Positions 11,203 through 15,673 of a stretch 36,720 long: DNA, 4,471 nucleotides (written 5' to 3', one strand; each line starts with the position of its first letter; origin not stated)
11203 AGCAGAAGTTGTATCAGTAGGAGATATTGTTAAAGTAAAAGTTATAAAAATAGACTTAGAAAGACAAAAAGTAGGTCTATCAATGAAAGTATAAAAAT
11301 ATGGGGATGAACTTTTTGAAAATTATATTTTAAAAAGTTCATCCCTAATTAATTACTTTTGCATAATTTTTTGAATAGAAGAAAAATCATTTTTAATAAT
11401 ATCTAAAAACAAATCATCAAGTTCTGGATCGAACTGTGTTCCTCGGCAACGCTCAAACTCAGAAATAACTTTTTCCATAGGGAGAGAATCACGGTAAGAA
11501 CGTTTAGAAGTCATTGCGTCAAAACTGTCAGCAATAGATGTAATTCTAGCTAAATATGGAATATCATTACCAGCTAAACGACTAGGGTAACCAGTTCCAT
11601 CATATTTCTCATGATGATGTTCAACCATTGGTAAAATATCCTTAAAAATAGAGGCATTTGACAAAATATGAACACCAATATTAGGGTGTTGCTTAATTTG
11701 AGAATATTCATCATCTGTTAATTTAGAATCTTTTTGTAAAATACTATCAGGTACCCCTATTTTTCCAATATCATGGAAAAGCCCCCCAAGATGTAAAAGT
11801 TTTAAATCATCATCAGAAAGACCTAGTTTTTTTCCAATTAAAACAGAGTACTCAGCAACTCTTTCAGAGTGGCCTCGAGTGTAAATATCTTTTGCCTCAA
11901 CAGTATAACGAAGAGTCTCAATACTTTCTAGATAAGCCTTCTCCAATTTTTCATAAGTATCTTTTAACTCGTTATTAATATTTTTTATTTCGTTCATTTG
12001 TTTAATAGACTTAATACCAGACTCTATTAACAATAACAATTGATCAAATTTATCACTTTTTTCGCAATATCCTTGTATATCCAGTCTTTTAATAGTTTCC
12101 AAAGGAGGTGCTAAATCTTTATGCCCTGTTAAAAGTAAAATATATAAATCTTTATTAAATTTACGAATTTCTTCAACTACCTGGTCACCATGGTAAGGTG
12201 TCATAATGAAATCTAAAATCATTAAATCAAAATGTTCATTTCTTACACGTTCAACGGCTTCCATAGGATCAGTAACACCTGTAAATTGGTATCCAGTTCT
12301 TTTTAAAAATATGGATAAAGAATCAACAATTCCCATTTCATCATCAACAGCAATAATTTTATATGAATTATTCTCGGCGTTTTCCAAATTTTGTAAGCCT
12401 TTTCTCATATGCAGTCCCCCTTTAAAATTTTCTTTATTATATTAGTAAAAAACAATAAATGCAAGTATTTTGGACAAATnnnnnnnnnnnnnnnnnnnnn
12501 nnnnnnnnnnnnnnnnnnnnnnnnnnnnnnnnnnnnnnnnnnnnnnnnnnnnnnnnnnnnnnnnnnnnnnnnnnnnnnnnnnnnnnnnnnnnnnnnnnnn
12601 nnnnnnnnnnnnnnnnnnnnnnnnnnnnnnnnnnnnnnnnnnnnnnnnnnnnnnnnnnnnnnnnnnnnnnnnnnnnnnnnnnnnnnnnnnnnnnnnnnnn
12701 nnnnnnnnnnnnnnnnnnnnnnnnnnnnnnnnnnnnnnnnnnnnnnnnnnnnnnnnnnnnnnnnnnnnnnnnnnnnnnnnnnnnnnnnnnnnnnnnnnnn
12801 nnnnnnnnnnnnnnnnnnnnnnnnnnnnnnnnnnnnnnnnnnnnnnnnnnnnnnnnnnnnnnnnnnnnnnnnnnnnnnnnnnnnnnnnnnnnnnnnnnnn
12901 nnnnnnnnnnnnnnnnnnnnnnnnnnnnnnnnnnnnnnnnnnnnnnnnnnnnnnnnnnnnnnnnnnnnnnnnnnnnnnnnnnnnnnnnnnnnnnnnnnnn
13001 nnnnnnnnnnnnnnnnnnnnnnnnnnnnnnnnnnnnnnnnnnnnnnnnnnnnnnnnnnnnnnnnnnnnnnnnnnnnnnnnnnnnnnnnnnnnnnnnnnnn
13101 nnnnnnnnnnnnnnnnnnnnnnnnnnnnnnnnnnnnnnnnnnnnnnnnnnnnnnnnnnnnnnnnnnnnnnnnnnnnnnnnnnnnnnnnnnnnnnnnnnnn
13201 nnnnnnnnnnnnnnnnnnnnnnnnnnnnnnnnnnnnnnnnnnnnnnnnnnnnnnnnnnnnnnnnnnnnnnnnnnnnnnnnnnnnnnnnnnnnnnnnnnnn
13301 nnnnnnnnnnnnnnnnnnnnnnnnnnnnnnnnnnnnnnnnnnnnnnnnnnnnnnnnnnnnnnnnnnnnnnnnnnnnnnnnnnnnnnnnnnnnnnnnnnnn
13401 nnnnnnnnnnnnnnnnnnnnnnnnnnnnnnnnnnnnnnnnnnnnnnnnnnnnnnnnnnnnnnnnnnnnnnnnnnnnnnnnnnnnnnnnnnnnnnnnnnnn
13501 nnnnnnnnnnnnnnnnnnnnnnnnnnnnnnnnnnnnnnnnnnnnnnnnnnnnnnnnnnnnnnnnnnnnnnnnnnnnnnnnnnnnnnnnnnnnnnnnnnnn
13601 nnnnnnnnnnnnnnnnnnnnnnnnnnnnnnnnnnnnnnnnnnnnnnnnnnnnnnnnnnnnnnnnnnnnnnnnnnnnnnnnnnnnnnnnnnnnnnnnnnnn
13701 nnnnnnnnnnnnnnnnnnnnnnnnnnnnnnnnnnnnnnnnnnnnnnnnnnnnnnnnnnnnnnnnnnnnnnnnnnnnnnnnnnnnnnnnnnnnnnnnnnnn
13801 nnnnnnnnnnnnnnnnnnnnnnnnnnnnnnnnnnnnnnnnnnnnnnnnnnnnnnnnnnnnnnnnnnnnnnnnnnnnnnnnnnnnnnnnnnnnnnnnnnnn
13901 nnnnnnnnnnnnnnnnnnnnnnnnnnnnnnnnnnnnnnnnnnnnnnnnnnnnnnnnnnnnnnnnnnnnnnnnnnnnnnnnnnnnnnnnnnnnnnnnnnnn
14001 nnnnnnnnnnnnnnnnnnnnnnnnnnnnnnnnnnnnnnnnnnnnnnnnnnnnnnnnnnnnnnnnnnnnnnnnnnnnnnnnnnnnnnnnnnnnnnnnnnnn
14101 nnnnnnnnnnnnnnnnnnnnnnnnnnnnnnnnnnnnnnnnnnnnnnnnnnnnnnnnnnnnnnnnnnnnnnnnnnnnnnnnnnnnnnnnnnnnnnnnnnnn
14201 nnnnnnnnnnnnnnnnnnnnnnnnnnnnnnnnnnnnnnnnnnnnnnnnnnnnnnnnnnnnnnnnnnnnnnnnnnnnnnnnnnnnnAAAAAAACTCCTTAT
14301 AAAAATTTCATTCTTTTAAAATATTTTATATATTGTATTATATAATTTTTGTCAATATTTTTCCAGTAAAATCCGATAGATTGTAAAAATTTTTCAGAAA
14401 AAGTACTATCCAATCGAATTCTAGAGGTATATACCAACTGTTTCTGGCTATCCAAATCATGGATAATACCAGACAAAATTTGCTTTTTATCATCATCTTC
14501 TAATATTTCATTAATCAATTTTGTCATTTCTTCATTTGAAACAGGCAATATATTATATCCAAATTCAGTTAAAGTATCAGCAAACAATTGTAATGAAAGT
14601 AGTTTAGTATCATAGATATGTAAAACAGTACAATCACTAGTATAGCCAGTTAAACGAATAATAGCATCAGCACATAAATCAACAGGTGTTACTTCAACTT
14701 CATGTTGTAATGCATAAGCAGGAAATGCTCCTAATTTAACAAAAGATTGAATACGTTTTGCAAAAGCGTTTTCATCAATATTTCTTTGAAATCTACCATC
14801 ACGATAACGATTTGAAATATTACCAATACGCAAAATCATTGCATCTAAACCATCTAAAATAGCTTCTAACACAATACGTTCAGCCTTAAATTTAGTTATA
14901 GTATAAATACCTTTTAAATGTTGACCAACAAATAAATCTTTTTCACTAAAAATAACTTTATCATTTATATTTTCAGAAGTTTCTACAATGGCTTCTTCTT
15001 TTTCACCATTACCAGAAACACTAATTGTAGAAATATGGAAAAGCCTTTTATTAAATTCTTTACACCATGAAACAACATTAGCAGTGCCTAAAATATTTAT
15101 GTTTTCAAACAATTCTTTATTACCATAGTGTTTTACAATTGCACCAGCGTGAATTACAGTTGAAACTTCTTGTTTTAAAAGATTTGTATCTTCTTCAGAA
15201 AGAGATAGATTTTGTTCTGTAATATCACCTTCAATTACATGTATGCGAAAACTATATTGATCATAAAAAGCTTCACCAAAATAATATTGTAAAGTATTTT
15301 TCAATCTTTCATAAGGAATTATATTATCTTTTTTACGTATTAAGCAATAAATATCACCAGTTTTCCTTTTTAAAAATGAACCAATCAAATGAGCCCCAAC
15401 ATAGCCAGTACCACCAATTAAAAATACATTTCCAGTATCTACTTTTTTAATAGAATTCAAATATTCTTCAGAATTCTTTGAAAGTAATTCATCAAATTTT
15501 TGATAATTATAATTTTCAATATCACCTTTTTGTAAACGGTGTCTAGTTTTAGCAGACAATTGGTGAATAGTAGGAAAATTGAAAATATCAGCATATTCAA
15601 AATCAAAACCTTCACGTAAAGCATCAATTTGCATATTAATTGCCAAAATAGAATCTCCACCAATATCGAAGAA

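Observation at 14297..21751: Stand-alone dimodular NRPS ending in a thioester reductase (C-A-T-C-A-T-R), predicted to release a dipeptide aldehyde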

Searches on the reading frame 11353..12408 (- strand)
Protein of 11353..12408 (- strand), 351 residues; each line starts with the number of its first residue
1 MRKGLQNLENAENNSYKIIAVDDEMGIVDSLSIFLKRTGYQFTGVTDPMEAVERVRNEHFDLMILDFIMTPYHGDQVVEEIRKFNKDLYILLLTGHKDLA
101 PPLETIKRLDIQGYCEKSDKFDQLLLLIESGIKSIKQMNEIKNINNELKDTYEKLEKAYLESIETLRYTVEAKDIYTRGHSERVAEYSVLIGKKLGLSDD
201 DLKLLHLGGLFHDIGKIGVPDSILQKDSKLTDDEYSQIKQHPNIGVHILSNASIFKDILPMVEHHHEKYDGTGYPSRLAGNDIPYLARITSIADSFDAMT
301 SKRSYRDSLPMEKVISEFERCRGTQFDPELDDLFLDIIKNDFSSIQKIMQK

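Call 5: search_protein_families(library=pfam, proteins=[window:11353-12408:-], max_evalue=0.001)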
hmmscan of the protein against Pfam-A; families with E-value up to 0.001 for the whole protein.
window:11353-12408:- (351 aa): 3 families
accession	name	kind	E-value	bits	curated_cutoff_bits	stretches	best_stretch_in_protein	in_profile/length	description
PF13487.12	HD_5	-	6.9e-37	127.2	27.2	1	170-330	7-170/170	HD domain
PF01966.28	HD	-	1.3e-23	83.9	22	1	179-299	3-116/116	HD domain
PF00072.30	Response_reg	-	1.6e-15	57.7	30.2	1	18-127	1-109/111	Response regulator receiver domain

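Call 43: search_protein_families(library=ncbifam, proteins=[window:11353-12408:-], max_evalue=0.001)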
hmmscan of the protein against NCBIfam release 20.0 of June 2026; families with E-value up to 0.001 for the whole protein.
window:11353-12408:- (351 aa): 57 families (the best 25 are shown)
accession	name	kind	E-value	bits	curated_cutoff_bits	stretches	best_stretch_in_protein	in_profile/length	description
NF053512.1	nitric_RR_NosR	exception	3.7e-58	197.5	400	2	137-340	152-356/422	response regulator c-di-GMP phosphodiesterase, NosR family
NF047793.1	ResRegPgtA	equivalog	2.2e-14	53.2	650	1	13-143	3-132/414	two-component system response regulator PgtA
NF051870.1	NAssimRespRegNtrX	equivalog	2.1e-12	46.7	600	1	17-152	3-139/452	nitrogen assimilation response regulator NtrX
NF052313.1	T9SS_RR_PorX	equivalog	2.3e-12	46.5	300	1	17-159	2-141/513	T9SS response regulator signal transducer PorX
NF040534.1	resp_reg_YycF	equivalog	1.7e-11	43.8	340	1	17-97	2-81/231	response regulator YycF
NF033120.0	vanR_FM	exception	1.1e-10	41.6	460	1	17-94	5-81/231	vancomycin resistance response regulator transcription factor, VanR-F/VanR-M family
NF045944.1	ResRegRpaBCyano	equivalog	7.1e-10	38.6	330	1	20-106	2-87/229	response regulator transcription factor RpaB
NF033117.2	vanR_ACDEGLN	exception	9.6e-10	38.4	350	1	18-99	1-81/226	VanR-ABDEGLN family response regulator transcription factor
NF008469.0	PRK11361.1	equivalog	1.4e-09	37.2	714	1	16-153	5-141/461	acetoacetate metabolism transcriptional regulator AtoC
NF007005.1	PRK09468.1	equivalog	2.1e-09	37.1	331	1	14-98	2-86/237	osmolarity response regulator transcription factor OmpR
NF006900.1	PRK09390.1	equivalog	3.4e-09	36.5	255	1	16-155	5-143/203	response regulator FixJ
NF040689.1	MtrAB_MtrA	equivalog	3.6e-09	36.3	300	1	18-104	1-86/219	MtrAB system response regulator MtrA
NF007689.0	PRK10365.1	equivalog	3.8e-09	35.9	760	1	15-137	5-126/441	sigma-54-dependent response regulator transcription factor ZraR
NF040749.1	tetrathio_RR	equivalog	8.5e-09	35.4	290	1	19-148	3-131/191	tetrathionate respiration response regulator TtrR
NF008296.0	PRK11083.1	equivalog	8.9e-09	35.1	273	1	16-98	4-85/228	two-component system response regulator CreB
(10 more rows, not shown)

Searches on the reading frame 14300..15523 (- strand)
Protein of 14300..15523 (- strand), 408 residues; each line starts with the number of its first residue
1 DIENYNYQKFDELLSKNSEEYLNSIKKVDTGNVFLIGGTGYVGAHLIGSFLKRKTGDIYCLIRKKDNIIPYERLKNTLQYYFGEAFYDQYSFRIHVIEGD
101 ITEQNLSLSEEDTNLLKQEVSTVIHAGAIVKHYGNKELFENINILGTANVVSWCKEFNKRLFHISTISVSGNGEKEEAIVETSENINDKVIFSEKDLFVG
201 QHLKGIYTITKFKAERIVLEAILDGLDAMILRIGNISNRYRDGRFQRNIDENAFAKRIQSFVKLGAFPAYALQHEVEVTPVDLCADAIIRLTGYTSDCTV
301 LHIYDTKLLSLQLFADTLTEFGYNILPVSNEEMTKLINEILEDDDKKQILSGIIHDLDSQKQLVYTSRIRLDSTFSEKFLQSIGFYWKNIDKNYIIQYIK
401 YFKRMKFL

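Call 32: search_solved_structures(query=window:14300-15523:-, max_evalue=0.001, show_alignments=2)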
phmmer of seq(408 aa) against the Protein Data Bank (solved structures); distinct sequences matched with E-value up to 0.001: 12.
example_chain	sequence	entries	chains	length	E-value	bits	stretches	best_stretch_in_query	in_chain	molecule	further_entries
6vtj_A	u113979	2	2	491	1.3e-54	189.1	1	2-405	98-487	Non-ribosomal peptide synthetase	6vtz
4f6c_A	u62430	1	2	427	1.1e-39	140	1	24-404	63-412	AusA reductase domain protein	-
4f6l_B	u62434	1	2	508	1.8e-39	139.3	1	24-404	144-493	AusA reductase domain protein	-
4u7w_A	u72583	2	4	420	8.4e-24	87.7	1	32-400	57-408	MxaA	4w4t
8v1x_A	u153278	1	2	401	3.7e-15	59.2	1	28-337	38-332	Type I polyketide synthase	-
5msc_A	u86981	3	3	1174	2.4e-09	40.1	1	30-327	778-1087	Carboxylic acid reductase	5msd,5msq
5msp_A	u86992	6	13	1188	5.6e-09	38.9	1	31-296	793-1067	Thioester reductase domain-containing protein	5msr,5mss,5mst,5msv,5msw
7eoz_A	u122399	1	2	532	1.9e-08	37.1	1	32-190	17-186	Fatty acyl-CoA reductase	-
4dqv_A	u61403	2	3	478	1.2e-07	34.5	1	32-221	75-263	PROBABLE PEPTIDE SYNTHETASE NRP (PEPTIDE SYNTHASE) | Peptide synthetase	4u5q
6jkg_A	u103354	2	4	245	3e-05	26.6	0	116-169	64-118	Sterol-4-alpha-carboxylate 3-dehydrogenase, decarboxylating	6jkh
5mso_A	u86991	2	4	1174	5e-05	25.8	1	31-324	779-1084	Carboxylic acid reductase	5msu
6nki_A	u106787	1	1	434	0.00061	22.3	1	32-218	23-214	NRPS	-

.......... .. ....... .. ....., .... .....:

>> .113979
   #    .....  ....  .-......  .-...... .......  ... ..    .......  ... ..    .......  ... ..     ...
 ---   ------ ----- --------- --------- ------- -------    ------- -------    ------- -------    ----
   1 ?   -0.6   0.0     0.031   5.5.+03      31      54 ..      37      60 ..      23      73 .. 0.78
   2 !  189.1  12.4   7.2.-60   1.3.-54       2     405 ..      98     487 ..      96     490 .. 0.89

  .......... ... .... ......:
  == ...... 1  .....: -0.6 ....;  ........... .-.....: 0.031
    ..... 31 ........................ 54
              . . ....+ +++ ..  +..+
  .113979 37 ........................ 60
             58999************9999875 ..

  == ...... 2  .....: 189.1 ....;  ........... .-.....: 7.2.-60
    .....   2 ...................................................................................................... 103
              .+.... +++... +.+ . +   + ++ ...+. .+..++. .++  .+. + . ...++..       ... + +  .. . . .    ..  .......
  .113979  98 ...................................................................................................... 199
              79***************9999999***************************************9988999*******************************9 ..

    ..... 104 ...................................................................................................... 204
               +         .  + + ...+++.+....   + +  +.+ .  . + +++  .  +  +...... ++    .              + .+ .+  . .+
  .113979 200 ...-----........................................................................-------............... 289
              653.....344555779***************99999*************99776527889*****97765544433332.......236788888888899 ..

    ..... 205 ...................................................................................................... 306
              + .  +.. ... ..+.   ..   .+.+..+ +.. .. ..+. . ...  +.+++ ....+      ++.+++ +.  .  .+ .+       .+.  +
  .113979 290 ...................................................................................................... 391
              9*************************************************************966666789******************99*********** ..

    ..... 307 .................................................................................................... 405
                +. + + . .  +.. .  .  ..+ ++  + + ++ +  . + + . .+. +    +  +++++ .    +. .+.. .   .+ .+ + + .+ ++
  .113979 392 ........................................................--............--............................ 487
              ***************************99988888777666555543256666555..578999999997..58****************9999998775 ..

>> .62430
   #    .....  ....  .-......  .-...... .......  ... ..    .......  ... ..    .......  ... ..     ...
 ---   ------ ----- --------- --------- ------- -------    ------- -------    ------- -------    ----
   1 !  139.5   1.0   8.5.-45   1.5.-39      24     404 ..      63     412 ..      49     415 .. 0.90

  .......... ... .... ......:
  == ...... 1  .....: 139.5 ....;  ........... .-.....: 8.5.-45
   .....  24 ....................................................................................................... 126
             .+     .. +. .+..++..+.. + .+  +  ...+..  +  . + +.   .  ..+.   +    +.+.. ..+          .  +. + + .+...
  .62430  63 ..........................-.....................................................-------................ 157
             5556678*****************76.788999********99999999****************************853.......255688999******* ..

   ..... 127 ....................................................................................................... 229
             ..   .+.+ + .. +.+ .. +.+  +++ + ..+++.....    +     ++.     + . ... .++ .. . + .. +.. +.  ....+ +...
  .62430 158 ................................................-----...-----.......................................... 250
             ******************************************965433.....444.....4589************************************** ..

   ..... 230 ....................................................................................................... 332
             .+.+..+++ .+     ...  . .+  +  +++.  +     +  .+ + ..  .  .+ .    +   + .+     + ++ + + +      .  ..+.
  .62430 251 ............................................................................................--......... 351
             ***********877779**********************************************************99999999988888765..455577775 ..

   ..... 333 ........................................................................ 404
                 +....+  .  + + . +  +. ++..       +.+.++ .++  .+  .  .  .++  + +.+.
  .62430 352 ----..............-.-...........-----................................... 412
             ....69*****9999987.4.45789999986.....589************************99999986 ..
